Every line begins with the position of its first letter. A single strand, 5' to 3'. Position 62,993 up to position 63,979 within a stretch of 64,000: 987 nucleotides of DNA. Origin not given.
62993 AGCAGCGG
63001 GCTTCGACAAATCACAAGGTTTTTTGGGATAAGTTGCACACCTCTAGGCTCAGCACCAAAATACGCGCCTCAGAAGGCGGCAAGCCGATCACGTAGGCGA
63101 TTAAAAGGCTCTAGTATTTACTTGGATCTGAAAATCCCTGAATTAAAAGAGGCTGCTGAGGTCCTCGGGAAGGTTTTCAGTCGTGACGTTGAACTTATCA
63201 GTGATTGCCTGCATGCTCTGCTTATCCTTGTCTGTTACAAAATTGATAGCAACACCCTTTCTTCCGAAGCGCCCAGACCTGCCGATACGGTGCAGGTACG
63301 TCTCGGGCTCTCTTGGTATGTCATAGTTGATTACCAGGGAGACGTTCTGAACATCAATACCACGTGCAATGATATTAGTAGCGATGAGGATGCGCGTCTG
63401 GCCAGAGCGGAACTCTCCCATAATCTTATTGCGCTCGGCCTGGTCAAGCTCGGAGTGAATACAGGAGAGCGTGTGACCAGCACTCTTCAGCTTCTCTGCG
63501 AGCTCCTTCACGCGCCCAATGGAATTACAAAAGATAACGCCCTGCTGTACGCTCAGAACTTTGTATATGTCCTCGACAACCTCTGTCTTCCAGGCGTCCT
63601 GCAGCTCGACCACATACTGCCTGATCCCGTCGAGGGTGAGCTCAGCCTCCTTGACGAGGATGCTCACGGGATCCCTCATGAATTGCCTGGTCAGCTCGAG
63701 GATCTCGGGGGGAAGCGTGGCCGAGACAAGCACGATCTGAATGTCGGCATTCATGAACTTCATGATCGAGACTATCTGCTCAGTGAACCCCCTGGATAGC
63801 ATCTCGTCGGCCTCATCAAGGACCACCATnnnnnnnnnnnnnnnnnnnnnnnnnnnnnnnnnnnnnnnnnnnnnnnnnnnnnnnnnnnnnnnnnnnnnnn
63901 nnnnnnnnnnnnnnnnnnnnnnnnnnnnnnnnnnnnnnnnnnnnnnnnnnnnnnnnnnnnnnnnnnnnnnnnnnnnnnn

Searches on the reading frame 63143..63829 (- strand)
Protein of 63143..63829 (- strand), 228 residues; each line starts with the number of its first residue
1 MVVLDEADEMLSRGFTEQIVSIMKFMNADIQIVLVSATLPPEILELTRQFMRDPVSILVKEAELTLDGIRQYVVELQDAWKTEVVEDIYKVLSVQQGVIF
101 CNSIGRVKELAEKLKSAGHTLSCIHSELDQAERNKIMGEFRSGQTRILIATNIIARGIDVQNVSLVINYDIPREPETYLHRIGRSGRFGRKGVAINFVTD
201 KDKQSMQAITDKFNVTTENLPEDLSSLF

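Call 58: search_protein_families(library=pfam, proteins=[window:63143-63829:-], max_evalue=0.001)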
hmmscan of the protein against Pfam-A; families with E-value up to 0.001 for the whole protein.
window:63143-63829:- (228 aa): 3 families
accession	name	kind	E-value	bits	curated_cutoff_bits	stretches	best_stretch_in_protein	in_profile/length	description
PF00271.37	Helicase_C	-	2e-31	108.9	23.5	1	81-189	2-110/110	Helicase conserved C-terminal domain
PF00270.35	DEAD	-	8.6e-10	39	26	1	1-43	120-164/167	DEAD/DEAH box helicase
PF22590.2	Cas3-like_C_2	-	4e-06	27.5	27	1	95-187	3-103/106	CRISPR-associated nuclease/helicase Cas3, C-terminal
